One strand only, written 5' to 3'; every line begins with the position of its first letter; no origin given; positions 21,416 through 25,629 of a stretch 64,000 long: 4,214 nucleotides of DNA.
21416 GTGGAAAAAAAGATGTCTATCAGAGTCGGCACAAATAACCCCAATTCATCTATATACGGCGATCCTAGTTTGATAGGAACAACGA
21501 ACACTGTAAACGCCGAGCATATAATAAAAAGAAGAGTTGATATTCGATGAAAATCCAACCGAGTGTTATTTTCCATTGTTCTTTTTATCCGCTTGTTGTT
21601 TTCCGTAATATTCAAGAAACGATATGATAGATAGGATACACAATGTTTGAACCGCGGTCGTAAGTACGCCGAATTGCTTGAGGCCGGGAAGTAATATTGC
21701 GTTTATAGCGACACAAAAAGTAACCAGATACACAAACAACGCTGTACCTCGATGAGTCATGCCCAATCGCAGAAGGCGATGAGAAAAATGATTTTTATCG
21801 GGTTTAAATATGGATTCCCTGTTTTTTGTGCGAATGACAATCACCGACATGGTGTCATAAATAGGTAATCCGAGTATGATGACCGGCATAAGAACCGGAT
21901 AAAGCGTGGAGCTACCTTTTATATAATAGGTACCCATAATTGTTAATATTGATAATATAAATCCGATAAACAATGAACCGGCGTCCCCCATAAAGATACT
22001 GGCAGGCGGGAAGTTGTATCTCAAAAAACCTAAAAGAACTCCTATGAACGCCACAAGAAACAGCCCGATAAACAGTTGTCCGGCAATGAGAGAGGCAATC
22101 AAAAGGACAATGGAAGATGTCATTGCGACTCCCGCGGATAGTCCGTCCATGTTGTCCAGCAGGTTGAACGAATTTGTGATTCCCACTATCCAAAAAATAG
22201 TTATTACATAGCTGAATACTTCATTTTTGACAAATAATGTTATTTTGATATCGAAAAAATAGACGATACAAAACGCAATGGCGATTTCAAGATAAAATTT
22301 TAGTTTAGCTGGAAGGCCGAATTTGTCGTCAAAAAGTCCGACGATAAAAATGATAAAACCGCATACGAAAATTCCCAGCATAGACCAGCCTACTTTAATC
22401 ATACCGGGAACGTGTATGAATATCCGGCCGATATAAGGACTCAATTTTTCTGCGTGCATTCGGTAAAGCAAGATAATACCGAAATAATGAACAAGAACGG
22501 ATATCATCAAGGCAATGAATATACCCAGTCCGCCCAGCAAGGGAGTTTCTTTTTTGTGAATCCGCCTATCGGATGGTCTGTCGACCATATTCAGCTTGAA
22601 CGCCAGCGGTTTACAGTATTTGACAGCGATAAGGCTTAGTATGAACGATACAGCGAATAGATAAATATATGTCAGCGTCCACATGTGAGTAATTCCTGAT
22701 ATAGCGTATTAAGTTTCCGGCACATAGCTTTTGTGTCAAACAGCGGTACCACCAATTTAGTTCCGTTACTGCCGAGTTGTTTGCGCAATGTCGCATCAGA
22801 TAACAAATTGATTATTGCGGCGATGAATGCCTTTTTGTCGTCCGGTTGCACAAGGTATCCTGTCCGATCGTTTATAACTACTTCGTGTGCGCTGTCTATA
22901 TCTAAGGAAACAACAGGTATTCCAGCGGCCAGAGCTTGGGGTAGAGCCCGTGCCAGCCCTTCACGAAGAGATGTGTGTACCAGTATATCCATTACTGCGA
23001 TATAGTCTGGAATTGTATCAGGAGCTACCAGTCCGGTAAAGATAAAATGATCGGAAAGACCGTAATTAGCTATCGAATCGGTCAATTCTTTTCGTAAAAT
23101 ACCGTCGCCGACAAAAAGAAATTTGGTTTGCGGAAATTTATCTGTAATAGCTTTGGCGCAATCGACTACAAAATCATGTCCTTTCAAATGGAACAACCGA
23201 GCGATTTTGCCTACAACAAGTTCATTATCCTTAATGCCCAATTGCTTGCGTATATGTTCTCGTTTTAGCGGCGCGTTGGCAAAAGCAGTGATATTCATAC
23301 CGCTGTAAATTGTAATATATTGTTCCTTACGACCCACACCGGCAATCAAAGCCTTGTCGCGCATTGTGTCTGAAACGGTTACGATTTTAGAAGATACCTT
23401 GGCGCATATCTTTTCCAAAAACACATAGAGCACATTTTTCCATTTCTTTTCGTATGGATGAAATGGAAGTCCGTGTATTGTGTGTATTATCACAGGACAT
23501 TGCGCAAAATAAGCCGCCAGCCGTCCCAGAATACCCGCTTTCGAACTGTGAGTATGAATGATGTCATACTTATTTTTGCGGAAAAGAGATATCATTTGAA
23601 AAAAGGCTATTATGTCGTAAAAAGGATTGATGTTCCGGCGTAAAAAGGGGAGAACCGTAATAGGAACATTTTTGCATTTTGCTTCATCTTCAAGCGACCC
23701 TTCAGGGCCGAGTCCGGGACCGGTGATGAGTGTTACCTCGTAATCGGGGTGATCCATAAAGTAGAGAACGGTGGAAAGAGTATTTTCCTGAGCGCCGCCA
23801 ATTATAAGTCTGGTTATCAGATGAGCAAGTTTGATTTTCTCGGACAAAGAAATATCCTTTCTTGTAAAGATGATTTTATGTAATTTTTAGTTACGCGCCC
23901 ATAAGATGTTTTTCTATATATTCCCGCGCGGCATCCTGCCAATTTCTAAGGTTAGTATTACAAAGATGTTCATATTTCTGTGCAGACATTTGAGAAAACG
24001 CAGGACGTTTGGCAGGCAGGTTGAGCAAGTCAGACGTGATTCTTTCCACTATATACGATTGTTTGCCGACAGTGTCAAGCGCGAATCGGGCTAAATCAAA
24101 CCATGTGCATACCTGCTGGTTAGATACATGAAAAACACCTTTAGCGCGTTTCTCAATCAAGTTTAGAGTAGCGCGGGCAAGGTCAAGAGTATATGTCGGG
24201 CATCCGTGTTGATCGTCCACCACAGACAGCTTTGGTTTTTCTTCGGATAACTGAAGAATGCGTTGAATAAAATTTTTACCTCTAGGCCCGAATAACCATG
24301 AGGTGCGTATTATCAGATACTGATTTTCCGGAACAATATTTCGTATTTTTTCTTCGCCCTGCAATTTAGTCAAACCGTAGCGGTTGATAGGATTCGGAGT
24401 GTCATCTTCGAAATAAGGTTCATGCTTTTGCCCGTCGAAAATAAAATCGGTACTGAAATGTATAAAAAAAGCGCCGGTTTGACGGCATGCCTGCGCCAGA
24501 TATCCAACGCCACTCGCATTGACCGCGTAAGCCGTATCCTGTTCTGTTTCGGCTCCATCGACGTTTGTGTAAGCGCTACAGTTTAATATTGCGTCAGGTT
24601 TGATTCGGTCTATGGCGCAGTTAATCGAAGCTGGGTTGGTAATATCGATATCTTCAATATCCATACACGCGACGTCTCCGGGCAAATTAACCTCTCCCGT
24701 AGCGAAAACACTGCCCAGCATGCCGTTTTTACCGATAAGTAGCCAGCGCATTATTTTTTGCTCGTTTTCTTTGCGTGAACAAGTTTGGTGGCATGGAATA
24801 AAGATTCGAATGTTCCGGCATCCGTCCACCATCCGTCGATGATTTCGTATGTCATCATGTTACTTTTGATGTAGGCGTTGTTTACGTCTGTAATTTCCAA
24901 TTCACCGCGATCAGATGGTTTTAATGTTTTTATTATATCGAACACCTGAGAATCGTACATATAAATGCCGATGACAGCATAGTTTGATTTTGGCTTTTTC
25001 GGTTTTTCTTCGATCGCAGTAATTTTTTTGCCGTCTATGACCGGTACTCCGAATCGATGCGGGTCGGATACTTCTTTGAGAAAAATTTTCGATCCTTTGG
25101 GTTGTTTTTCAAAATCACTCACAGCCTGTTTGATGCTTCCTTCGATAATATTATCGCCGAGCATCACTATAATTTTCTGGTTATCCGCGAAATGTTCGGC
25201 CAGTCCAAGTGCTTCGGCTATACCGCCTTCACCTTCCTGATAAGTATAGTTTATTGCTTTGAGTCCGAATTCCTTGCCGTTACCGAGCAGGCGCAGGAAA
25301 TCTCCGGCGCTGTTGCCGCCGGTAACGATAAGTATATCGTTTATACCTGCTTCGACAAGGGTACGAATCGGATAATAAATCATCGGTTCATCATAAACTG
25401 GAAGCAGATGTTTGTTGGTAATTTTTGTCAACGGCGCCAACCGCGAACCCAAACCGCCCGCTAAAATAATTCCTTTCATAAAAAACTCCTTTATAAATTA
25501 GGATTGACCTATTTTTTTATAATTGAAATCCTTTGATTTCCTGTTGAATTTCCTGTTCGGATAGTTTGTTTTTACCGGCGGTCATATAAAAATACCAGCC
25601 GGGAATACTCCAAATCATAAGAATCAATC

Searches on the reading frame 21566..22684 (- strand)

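Call 14: search_protein_families(library=pfam, proteins=[window:21566-22684:-], max_evalue=0.001)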
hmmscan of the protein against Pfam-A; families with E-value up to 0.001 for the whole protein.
window:21566-22684:- (372 aa): 1 family
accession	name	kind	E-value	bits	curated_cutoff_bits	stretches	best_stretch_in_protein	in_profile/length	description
PF00953.26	Glycos_transf_4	-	6.2e-34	117.7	27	1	103-251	2-159/160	Glycosyl transferase family 4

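Call 67: search_protein_families(library=ncbifam, proteins=[window:21566-22684:-], max_evalue=0.00001)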
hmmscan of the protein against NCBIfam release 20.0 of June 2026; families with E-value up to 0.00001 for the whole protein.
window:21566-22684:- (372 aa): 3 families
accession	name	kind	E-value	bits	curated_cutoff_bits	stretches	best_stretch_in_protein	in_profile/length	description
TIGR02380.1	ECA_wecA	exception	1.3e-36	126.5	326.05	2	105-329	70-302/346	UDP-N-acetylglucosamine--undecaprenyl-phosphate N-acetylglucosaminephosphotransferase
NF053644.1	MraY_archaea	equivalog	3.9e-20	72.4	450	1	133-329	157-339/340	pseudomurein biosynthesis MraY family phospho-N-acetylmuramoyl-pentapeptide-transferase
TIGR00445.1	mraY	equivalog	1.7e-17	63.9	192.05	1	14-287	2-273/321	phospho-N-acetylmuramoyl-pentapeptide-transferase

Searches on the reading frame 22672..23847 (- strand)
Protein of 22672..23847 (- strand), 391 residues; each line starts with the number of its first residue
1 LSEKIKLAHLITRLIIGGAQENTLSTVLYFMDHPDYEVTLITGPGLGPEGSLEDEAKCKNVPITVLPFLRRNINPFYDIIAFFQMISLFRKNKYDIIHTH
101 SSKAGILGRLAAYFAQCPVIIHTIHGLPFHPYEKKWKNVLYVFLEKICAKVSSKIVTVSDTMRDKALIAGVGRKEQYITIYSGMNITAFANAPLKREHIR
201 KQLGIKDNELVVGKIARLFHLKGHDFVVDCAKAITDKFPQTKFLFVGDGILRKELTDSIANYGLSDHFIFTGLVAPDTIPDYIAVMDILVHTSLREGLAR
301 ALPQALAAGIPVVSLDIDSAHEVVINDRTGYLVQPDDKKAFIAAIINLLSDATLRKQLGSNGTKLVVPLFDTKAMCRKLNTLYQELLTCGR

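Call 14: search_protein_families(library=pfam, proteins=[window:22672-23847:-], max_evalue=0.001)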
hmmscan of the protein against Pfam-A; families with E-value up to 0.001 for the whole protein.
window:22672-23847:- (391 aa): 5 families
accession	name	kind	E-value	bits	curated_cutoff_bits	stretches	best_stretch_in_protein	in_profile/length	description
PF00534.26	Glycos_transf_1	-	5.5e-36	124.1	26.4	1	196-364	2-171/172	Glycosyl transferases group 1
PF13692.12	Glyco_trans_1_4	-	1.4e-30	106.8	27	1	211-351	3-142/142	Glycosyl transferases group 1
PF13439.12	Glyco_transf_4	-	5e-18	66.1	28.5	1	34-183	18-165/170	Glycosyltransferase Family 4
PF13579.12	Glyco_trans_4_4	-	6.6e-16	59.5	29.7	1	35-172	18-148/158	Glycosyl transferase 4-like domain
PF13477.12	Glyco_trans_4_2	-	8.5e-12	45.9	23.4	1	63-157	45-137/139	Glycosyl transferase 4-like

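Call 67: search_protein_families(library=ncbifam, proteins=[window:22672-23847:-], max_evalue=0.00001)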
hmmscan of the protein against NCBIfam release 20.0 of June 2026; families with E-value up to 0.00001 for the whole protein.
window:22672-23847:- (391 aa): 30 families (the best 25 are shown)
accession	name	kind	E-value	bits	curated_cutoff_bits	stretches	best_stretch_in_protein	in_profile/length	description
TIGR03088.1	stp2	hypoth_equivalog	2.4e-42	145.3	409.05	1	6-387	3-374/374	TIGR03088 family PEP-CTERM/XrtA system glycosyltransferase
TIGR03999.1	thiol_BshA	equivalog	3.1e-28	98.8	273.7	1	75-387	66-374/375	N-acetyl-alpha-D-glucosaminyl L-malate synthase BshA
TIGR04063.1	stp3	hypoth_equivalog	1.3e-26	93.4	442.05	1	137-387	143-396/397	TIGR04063 family PEP-CTERM/XrtA system glycosyltransferase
NF047684.1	TeichurnBiosyTuaC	equivalog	9e-26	90.7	550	1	93-387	108-390/391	teichuronic acid biosynthesis protein TuaC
TIGR02149.1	glgA_Coryne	subfamily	3.7e-22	79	302.4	1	92-386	82-390/391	glycogen synthase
NF041876.1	EPS_EpsE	equivalog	5.4e-22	78.6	400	1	206-377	211-387/389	exopolysaccharide biosynthesis GT4 family glycosyltransferase EpsE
NF038298.1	EPS_HpsO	equivalog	3.9e-20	72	575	1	143-387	138-388/388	hormogonium polysaccharide biosynthesis glycosyltransferase HpsO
NF038229.1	Glyco4_Geo_Pelo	equivalog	3.6e-19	69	400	1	207-387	159-337/338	GPMC system family 4 glycosyltransferase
NF049988.1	MGlcDAGSynMgs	equivalog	8.2e-19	68.2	400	1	47-387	42-388/398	alpha-monoglucosyldiacylglycerol synthase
TIGR03449.1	mycothiol_MshA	equivalog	1e-18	67.4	462.5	1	89-387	98-404/406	D-inositol-3-phosphate glycosyltransferase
NF007640.0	PRK10307.1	subfamily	1.5e-18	66.9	276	1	141-381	161-402/411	WcaI family glycosyltransferase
NF047880.1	glyco_SdgA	exception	2.8e-18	65.7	800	1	165-379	270-483/488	serine-aspartate repeat adhesin O-glycosyltransferase SdgA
NF011726.0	PRK15179.1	equivalog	1.4e-16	60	733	1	85-339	392-645/694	Vi polysaccharide biosynthesis protein TviE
NF038295.1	EPS_HpsP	equivalog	3.8e-16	59.1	550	1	90-387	89-388/388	hormogonium polysaccharide biosynthesis glycosyltransferase HpsP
NF050063.1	ProtGlycPglJ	equivalog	8.1e-15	54.9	500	1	205-378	190-358/363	N-acetylgalactosamine-N,N'-diacetylbacillosaminyl-diphospho-undecaprenol 4-alpha-N-acetylgalactosaminyltransferase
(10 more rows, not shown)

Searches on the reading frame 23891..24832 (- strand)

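Call 14: search_protein_families(library=pfam, proteins=[window:23891-24832:-], max_evalue=0.001)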
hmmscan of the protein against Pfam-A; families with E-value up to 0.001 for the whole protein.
window:23891-24832:- (313 aa): 6 families
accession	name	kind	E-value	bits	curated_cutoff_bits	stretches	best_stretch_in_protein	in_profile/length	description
PF04321.23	RmlD_sub_bind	-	2.9e-89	299.4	27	1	28-308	1-284/287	RmlD substrate binding domain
PF01370.27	Epimerase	-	9.2e-20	71.5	20.9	1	31-229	2-228/240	NAD dependent epimerase/dehydratase family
PF16363.11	GDP_Man_Dehyd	-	1.9e-11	44.4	27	1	58-191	55-195/332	GDP-mannose 4,6 dehydratase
PF01073.25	3Beta_HSD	-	3.5e-05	23.4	22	1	60-209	50-211/280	3-beta hydroxysteroid dehydrogenase/isomerase family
PF07993.18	NAD_binding_4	-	0.00014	21.6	20.1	1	80-182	90-209/258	Male sterility protein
PF02719.21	Polysacc_synt_2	-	0.00026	20.7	20.2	0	63-160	62-146/293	Polysaccharide biosynthesis protein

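Call 67: search_protein_families(library=ncbifam, proteins=[window:23891-24832:-], max_evalue=0.00001)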
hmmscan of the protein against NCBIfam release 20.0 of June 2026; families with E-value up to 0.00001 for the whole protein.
window:23891-24832:- (313 aa): 5 families
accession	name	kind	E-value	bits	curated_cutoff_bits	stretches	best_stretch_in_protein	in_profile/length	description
TIGR01214.1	rmlD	equivalog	8.6e-88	294.1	224.05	1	31-308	3-284/285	dTDP-4-dehydrorhamnose reductase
NF007440.0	PRK09987.1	equivalog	3.8e-51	174.1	308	1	28-306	1-290/299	dTDP-4-dehydrorhamnose reductase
TIGR01179.1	galE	equivalog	2.5e-09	36.4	262.3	1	62-176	54-172/332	UDP-glucose 4-epimerase GalE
TIGR01181.1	dTDP_gluc_dehyt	equivalog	2.2e-07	30.3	365.1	1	58-261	53-267/321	dTDP-glucose 4,6-dehydratase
TIGR02197.1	heptose_epim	equivalog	6.9e-06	25.4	274.6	0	77-305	65-309/316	ADP-glyceromanno-heptose 6-epimerase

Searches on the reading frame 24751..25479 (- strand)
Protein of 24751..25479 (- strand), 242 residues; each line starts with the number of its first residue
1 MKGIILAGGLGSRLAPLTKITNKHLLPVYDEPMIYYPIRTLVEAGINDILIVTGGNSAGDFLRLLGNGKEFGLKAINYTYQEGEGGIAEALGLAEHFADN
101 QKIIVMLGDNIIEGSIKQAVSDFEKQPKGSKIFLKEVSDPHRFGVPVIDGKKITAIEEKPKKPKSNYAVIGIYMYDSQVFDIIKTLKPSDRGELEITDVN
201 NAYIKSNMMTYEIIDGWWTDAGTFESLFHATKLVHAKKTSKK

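Call 14: search_protein_families(library=pfam, proteins=[window:24751-25479:-], max_evalue=0.001)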
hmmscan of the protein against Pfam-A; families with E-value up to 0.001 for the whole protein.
window:24751-25479:- (242 aa): 2 families
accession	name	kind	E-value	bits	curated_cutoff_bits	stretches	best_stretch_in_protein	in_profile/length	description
PF00483.29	NTP_transferase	-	2.8e-58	197.8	21.2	1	2-235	1-243/245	Nucleotidyl transferase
PF12804.13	NTP_transf_3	-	4.7e-10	40.3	27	1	3-111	1-97/160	MobA-like NTP transferase domain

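Call 67: search_protein_families(library=ncbifam, proteins=[window:24751-25479:-], max_evalue=0.00001)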
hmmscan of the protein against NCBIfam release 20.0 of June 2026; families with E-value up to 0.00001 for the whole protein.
window:24751-25479:- (242 aa): 25 families
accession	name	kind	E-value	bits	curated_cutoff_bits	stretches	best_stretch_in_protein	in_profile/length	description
TIGR01207.1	rmlA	equivalog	2.4e-72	243.4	360.65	1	2-236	1-238/286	glucose-1-phosphate thymidylyltransferase RfbA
TIGR01208.1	rmlA_long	equivalog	2.1e-70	237.4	320.25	1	2-236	1-236/353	glucose-1-phosphate thymidylyltransferase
NF012024.0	PRK15480.1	equivalog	1.2e-59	201.8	588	1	2-235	5-241/292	glucose-1-phosphate thymidylyltransferase RfbA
TIGR03992.1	Arch_glmU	subfamily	8.4e-48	163.2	292.1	1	1-236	1-229/393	bifunctional sugar-1-phosphate nucleotidylyltransferase/acetyltransferase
NF041313.1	UDPGP_AglF_Halo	equivalog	4.6e-39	134.2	400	1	1-230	1-230/234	UTP--glucose-1-phosphate uridylyltransferase AglF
NF041173.1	Sug_nt_acttase_Thmprot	equivalog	2.7e-32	112.2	600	1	1-238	1-231/405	bifunctional sugar-1-phosphate nucleotidylyltransferase/acetyltransferase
TIGR01099.1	galU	equivalog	4.6e-30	105.1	326.8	2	75-226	95-257/261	UTP--glucose-1-phosphate uridylyltransferase GalU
NF045761.1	NAMPUrTaseMurU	equivalog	1.4e-22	80.6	250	1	1-230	1-223/226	N-acetylmuramate alpha-1-phosphate uridylyltransferase MurU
NF052502.1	man1P_GTase_Rv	exception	1.5e-21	76.7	440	1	3-230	3-226/352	mannose-1-phosphate guanylyltransferase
NF003670.0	PRK05293.1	equivalog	1.4e-17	63.7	470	1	3-231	7-255/382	glucose-1-phosphate adenylyltransferase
TIGR02623.1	G1P_cyt_trans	equivalog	2.2e-15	56.8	300.25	1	94-225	113-236/255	glucose-1-phosphate cytidylyltransferase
TIGR02091.1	glgC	equivalog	1.4e-14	54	424.9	1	3-231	3-256/364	glucose-1-phosphate adenylyltransferase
NF009928.0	PRK13389.1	equivalog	8.5e-14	51.4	548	1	2-54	10-62/302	UTP--glucose-1-phosphate uridylyltransferase GalU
NF007516.0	PRK10122.1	equivalog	3.4e-12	46.1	534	1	2-54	5-57/297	UTP--glucose-1-phosphate uridylyltransferase GalF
NF002772.0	PRK02862.1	equivalog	5.4e-12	45.2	537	0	3-58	6-62/429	glucose-1-phosphate adenylyltransferase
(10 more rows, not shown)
